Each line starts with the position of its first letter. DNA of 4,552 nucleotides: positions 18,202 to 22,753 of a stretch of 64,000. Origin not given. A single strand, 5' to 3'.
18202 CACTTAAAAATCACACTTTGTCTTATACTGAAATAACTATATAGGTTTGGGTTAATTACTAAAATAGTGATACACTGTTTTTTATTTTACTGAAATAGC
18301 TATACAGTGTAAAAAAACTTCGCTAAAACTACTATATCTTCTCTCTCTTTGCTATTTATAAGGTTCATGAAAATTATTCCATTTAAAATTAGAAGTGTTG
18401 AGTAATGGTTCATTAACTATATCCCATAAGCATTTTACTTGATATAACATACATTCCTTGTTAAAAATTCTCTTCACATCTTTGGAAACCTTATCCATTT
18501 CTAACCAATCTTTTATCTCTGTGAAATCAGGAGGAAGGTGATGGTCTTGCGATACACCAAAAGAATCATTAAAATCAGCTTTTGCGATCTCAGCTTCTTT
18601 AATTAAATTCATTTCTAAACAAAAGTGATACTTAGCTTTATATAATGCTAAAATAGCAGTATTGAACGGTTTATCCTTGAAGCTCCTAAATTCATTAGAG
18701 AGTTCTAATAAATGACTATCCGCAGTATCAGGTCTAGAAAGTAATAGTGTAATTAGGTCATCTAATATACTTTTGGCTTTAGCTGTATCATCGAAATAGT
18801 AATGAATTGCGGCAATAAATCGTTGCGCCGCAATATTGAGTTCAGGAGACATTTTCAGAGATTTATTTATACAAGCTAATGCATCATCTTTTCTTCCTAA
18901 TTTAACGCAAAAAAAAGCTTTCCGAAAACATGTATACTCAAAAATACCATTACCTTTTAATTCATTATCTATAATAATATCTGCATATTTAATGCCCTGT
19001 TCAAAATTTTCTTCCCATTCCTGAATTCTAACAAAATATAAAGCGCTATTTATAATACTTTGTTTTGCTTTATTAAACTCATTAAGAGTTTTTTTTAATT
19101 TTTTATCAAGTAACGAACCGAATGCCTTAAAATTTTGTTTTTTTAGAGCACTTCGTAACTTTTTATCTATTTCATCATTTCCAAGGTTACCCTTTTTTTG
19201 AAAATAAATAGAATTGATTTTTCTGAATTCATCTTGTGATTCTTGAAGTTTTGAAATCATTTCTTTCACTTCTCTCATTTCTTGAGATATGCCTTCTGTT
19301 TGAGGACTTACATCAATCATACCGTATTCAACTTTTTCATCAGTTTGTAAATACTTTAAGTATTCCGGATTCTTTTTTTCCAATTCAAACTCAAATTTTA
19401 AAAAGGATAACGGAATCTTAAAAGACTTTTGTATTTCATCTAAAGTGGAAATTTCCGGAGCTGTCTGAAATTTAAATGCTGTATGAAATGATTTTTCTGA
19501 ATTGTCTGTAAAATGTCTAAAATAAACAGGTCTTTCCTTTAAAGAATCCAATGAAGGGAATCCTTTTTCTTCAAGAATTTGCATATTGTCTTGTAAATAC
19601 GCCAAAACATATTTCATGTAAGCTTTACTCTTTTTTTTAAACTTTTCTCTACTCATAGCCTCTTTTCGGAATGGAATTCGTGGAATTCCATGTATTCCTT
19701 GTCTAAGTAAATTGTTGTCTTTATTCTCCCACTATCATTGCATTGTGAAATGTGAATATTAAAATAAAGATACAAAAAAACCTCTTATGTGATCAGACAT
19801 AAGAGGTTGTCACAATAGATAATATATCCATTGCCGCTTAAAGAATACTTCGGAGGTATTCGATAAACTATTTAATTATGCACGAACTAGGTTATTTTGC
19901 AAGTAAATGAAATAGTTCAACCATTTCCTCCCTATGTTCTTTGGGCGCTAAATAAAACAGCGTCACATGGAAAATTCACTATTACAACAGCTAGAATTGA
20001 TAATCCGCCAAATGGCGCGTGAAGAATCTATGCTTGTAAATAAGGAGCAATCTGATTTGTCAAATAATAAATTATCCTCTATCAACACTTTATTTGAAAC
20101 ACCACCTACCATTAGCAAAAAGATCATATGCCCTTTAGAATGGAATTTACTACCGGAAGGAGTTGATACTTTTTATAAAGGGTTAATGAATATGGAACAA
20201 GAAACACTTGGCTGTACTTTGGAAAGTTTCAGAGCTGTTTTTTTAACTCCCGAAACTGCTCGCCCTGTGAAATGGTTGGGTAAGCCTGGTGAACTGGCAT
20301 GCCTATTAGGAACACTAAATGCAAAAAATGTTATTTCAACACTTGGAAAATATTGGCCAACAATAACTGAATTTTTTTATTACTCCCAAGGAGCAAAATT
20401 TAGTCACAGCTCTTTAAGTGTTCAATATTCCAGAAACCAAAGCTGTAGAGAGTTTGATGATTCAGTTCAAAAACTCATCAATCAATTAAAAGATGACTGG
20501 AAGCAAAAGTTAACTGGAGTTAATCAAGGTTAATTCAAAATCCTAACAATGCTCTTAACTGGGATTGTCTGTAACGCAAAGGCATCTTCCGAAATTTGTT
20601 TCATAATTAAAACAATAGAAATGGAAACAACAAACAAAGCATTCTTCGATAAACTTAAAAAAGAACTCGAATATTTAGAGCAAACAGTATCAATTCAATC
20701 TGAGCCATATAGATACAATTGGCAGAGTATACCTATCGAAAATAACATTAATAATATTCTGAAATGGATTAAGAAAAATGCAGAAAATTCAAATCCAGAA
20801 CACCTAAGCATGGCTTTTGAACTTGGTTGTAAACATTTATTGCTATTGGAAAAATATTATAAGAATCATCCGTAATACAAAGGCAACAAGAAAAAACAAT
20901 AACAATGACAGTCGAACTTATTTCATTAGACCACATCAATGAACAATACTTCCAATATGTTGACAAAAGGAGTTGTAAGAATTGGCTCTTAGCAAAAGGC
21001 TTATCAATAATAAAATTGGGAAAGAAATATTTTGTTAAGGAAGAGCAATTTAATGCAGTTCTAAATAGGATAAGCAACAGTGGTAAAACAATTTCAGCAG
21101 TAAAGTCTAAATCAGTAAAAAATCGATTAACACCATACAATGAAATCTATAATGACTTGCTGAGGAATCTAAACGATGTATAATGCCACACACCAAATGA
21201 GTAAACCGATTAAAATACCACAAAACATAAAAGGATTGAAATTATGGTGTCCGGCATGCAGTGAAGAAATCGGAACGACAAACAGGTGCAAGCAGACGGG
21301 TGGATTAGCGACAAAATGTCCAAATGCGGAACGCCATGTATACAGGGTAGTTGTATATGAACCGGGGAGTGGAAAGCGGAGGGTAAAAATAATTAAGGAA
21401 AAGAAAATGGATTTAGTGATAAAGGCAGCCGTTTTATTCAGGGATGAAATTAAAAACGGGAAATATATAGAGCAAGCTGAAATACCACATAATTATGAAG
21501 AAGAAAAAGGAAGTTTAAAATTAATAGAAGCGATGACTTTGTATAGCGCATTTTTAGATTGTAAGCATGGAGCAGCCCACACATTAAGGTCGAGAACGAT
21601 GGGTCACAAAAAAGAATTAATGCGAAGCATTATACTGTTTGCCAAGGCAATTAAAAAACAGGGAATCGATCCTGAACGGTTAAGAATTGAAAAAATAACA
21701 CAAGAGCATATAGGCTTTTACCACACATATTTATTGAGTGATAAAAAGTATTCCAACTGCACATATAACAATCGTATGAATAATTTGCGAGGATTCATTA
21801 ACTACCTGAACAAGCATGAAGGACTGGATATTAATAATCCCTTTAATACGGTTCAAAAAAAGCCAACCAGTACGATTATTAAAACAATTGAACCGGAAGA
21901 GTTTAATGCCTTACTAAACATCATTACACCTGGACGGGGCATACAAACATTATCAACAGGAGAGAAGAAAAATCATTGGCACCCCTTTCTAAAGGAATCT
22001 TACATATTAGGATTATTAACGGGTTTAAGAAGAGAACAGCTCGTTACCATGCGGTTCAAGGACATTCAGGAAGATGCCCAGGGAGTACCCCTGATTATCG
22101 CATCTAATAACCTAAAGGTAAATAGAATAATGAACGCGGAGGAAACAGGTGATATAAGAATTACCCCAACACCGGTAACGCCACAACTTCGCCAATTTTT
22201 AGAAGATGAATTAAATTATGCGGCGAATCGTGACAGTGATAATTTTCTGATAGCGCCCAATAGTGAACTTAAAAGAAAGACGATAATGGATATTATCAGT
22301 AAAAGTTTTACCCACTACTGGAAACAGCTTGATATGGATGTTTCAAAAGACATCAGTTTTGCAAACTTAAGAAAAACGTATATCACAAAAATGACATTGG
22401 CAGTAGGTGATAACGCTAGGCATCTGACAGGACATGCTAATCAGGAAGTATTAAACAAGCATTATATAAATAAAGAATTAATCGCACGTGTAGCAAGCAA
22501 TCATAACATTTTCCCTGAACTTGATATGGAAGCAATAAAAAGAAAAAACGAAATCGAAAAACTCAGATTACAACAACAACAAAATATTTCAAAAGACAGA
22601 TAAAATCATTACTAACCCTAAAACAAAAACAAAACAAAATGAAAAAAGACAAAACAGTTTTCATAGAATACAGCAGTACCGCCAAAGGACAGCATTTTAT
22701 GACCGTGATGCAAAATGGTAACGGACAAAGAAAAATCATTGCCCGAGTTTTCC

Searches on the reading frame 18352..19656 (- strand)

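Call 20: search_protein_families(library=pfam, proteins=[window:18352-19656:-], max_evalue=0.001)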
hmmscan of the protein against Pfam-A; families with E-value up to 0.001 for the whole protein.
window:18352-19656:- (434 aa): 0 families

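Call 48: search_protein_families(library=ncbifam, proteins=[window:18352-19656:-], max_evalue=0.1)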
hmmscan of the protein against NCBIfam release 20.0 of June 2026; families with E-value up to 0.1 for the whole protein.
window:18352-19656:- (434 aa): 2 families
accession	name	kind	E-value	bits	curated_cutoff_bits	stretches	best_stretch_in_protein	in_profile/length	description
NF047558.1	TPR_END_plus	domain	0.046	13.7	32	0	244-273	3-32/56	TPR end-of-group domain-containing protein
TIGR03568.1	NeuC_NnaA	equivalog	0.055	12.3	235.9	1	98-191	190-279/365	UDP-N-acetylglucosamine 2-epimerase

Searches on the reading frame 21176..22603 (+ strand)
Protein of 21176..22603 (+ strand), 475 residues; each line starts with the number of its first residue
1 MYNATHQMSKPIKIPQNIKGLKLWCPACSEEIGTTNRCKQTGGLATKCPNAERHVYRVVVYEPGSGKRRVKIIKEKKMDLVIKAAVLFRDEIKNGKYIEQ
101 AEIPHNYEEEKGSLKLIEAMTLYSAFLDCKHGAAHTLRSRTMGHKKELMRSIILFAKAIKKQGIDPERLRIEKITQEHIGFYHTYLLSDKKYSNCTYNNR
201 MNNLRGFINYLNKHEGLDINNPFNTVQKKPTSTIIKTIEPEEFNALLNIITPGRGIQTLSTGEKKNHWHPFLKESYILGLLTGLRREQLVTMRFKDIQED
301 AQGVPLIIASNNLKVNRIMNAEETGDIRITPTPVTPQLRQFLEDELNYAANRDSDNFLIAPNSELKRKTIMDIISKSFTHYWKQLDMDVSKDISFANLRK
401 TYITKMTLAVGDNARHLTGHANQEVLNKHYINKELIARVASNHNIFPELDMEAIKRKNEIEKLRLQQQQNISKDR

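Call 20: search_protein_families(library=pfam, proteins=[window:21176-22603:+], max_evalue=0.001)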
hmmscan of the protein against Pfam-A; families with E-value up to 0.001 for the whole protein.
window:21176-22603:+ (475 aa): 1 family
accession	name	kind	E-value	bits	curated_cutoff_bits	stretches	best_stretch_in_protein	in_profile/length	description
PF13102.12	Phage_int_SAM_5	-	0.00036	21.3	22.3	1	136-221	16-92/98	Phage integrase SAM-like domain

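Call 48: search_protein_families(library=ncbifam, proteins=[window:21176-22603:+], max_evalue=0.1)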
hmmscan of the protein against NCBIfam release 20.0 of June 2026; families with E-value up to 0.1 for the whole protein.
window:21176-22603:+ (475 aa): 6 families
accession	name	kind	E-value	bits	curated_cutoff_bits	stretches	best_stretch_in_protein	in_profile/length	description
NF040815.2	recomb_XerA_Arch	equivalog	4.1e-08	33.1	220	1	155-407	27-227/263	site-specific tyrosine recombinase/integron integrase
TIGR02225.1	recomb_XerD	equivalog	3.2e-06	26.7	329.6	1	170-414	37-253/290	site-specific tyrosine recombinase XerD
NF001399.0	PRK00283.1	subfamily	0.00039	19.7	279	1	167-304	44-168/300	tyrosine recombinase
TIGR02224.1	recomb_XerC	equivalog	0.00063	19.2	335.15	1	154-251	27-120/295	tyrosine recombinase XerC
TIGR01256.1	modA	equivalog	0.017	15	62.5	1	391-445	85-139/217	molybdate ABC transporter substrate-binding protein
NF011481.0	PRK14890.1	equivalog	0.07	13.2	61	0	12-50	17-55/61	putative Zn-ribbon RNA-binding protein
